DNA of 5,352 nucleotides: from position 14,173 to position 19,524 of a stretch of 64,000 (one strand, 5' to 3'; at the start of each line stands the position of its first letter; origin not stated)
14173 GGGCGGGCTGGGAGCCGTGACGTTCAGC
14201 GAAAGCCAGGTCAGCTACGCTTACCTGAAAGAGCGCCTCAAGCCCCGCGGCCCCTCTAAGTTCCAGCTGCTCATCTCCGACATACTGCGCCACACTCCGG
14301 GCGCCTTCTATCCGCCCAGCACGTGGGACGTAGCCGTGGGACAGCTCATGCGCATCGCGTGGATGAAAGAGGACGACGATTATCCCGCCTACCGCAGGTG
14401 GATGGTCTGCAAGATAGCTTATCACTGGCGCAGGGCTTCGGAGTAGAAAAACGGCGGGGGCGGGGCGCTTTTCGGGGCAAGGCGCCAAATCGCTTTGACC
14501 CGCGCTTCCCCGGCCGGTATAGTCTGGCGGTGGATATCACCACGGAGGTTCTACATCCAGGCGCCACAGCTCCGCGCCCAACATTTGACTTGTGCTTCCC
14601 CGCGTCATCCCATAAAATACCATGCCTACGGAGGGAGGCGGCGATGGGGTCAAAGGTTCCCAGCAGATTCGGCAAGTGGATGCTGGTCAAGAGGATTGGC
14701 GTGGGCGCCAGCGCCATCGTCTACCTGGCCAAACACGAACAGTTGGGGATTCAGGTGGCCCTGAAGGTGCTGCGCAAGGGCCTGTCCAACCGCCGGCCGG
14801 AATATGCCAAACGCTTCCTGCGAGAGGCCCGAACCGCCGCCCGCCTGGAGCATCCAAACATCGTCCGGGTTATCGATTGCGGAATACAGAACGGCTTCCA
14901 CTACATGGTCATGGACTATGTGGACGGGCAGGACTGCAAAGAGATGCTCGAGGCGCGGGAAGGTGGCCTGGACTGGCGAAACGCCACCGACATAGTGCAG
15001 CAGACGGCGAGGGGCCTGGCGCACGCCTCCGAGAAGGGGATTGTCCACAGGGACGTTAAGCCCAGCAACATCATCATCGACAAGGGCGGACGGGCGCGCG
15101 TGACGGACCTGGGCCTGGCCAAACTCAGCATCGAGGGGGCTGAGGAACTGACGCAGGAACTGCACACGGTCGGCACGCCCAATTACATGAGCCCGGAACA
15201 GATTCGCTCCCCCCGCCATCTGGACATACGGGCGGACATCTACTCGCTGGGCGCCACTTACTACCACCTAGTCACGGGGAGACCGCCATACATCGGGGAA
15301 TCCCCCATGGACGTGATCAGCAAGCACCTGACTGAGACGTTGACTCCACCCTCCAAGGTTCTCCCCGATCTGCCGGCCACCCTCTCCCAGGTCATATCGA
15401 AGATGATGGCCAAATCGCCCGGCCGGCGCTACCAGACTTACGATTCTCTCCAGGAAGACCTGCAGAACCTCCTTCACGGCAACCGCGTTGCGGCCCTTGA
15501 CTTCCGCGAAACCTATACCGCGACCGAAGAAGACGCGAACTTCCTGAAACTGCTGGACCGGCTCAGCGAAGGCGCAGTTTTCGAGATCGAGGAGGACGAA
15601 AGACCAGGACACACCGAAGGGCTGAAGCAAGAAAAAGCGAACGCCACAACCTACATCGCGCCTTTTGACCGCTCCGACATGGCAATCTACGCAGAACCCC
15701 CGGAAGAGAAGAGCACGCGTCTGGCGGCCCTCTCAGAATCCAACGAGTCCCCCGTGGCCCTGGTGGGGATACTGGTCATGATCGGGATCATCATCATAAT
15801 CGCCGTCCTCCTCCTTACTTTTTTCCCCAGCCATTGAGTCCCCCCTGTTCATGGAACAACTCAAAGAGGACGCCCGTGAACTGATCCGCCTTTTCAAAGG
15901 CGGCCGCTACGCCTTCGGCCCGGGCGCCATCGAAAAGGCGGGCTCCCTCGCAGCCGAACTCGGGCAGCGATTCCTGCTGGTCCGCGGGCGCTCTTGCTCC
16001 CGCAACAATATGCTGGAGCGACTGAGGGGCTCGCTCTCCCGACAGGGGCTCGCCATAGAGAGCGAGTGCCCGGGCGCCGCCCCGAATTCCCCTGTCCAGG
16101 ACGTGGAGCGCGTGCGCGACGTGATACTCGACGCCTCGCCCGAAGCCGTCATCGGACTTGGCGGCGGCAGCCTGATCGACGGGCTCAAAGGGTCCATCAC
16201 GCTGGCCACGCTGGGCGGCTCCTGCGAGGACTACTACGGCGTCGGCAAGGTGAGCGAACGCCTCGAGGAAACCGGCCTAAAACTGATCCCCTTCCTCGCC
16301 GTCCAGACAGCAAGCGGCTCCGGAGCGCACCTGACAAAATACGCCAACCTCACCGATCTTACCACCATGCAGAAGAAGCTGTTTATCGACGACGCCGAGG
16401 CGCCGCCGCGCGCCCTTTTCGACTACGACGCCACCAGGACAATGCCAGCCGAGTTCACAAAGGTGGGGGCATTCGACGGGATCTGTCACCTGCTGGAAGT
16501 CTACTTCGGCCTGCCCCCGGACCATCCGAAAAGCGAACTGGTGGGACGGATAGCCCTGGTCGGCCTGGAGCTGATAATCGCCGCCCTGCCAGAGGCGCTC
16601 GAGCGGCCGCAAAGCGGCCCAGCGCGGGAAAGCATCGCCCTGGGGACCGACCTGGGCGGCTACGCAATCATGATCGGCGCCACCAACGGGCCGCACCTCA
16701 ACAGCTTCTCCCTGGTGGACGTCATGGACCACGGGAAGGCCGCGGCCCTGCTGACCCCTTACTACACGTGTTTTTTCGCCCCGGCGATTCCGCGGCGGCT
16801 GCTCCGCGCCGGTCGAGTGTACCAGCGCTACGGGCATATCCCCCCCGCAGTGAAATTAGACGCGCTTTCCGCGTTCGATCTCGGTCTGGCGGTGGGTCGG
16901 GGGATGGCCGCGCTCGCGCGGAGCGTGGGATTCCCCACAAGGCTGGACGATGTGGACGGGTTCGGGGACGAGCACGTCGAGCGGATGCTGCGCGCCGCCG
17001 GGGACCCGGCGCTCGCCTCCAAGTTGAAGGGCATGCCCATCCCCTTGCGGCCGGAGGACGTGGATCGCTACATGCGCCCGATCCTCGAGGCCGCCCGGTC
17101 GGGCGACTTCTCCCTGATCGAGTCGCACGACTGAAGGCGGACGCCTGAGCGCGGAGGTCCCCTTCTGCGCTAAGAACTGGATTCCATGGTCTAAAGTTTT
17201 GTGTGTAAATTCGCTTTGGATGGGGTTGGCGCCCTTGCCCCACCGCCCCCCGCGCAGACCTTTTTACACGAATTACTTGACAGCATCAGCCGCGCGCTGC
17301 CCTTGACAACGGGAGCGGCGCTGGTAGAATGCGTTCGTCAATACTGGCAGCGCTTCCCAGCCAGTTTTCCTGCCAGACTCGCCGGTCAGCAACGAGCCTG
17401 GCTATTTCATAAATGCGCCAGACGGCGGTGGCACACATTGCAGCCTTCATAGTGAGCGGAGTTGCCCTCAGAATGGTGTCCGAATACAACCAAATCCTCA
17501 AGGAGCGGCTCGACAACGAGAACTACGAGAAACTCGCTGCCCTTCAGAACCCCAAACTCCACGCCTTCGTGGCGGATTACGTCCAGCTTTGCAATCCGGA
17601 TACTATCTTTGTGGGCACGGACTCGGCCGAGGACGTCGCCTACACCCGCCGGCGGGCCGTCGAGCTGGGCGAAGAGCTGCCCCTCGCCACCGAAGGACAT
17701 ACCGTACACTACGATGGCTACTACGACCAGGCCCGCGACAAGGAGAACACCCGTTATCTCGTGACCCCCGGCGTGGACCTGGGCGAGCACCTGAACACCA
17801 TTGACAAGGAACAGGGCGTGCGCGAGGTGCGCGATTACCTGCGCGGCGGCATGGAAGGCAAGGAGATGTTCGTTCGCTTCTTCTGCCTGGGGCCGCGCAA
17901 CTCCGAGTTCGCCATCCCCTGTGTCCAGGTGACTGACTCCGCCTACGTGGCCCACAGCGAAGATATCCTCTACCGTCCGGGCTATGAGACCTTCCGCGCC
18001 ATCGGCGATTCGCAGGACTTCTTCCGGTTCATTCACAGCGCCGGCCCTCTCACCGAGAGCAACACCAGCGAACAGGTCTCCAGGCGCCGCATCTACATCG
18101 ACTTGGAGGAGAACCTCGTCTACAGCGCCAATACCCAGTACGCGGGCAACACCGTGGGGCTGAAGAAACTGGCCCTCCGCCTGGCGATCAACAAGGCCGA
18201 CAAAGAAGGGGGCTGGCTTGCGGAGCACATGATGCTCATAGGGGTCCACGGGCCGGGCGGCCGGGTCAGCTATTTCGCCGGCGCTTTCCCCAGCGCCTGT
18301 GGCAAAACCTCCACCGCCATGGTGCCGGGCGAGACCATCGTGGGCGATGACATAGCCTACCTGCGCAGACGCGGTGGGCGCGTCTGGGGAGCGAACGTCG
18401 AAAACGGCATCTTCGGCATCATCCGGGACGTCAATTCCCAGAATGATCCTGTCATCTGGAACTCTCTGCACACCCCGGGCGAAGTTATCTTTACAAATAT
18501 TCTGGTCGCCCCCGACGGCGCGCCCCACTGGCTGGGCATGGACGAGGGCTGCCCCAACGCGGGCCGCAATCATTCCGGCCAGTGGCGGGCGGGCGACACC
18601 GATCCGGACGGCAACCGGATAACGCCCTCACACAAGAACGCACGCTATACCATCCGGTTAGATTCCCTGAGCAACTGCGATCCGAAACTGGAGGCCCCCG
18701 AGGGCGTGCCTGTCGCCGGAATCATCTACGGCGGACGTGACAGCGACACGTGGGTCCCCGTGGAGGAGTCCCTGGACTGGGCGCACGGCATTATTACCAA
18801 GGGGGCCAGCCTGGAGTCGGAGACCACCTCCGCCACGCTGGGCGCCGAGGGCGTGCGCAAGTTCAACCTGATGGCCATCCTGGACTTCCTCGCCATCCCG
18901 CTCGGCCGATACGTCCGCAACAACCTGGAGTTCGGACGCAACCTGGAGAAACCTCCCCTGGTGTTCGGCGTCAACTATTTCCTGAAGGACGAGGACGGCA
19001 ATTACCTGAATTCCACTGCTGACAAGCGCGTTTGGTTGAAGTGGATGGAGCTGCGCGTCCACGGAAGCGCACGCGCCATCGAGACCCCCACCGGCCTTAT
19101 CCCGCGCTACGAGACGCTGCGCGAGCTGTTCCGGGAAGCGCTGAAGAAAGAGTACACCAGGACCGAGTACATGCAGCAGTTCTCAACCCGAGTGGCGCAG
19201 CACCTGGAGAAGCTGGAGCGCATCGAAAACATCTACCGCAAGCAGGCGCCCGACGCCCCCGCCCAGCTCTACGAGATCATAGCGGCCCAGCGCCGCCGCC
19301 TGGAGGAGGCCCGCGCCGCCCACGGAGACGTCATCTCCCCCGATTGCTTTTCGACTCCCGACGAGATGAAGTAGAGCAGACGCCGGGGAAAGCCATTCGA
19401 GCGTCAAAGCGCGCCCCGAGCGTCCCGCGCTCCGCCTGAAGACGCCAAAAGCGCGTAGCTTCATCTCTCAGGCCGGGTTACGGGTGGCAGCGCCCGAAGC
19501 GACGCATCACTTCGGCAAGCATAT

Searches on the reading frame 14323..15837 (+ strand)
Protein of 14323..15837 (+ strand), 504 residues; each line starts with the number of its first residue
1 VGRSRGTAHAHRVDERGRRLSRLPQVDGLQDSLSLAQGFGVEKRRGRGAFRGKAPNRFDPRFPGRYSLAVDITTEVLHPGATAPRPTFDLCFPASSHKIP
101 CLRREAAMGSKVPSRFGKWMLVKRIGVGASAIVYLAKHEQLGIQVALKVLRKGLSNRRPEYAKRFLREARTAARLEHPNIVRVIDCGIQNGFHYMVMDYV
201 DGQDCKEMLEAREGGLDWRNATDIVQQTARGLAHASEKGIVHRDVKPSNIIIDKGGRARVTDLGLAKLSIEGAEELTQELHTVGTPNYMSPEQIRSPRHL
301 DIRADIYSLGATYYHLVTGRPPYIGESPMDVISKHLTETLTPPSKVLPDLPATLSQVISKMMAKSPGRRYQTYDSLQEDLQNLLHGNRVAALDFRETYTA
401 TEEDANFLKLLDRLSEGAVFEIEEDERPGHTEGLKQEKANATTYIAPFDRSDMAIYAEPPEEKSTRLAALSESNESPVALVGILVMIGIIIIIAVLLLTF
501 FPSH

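Call 68: search_protein_families(library=pfam, proteins=[window:14323-15837:+], max_evalue=0.00001)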
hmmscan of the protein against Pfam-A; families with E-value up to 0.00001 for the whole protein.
window:14323-15837:+ (504 aa): 4 families
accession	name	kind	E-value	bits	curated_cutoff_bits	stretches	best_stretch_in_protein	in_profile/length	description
PF00069.31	Pkinase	-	1.3e-50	172.6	31.7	1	121-377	3-259/263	Protein kinase domain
PF07714.23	PK_Tyr_Ser-Thr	-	1.1e-35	123.6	23.1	1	121-371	3-250/258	Protein tyrosine and serine/threonine kinase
PF01636.29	APH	-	3.2e-08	34.1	23.2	0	122-210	2-89/239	Phosphotransferase enzyme family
PF03109.22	ABC1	-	1.8e-06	27.7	22.9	0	193-267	143-215/244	ABC1 atypical kinase-like domain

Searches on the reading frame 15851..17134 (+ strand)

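Call 68: search_protein_families(library=pfam, proteins=[window:15851-17134:+], max_evalue=0.00001)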
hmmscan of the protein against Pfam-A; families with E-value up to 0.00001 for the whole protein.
window:15851-17134:+ (427 aa): 3 families
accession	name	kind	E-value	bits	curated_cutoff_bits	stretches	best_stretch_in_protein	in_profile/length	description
PF00465.25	Fe-ADH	-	6.1e-28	98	31.3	1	19-191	3-167/168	Iron-containing alcohol dehydrogenase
PF25137.1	ADH_Fe_C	-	9.8e-08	32.3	27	1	207-384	5-169/194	Fe-containing alcohol dehydrogenase family, C-terminal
PF13685.12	Fe-ADH_2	-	3.6e-06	27.5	28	1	22-113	2-91/149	Iron-containing alcohol dehydrogenase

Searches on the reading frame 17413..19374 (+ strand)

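Call 68: search_protein_families(library=pfam, proteins=[window:17413-19374:+], max_evalue=0.00001)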
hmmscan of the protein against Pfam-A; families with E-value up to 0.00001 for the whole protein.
window:17413-19374:+ (653 aa): 3 families
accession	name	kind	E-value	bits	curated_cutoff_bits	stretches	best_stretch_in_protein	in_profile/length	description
PF00821.23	PEPCK_GTP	-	1.3e-105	353.5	23.8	1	268-629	1-357/357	Phosphoenolpyruvate carboxykinase C-terminal P-loop domain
PF17297.7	PEPCK_N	-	5.7e-62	209.6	23.8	1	52-262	2-217/218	Phosphoenolpyruvate carboxykinase N-terminal domain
PF01293.25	PEPCK_ATP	-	1.6e-08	34.1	26.5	1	133-367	68-286/465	Phosphoenolpyruvate carboxykinase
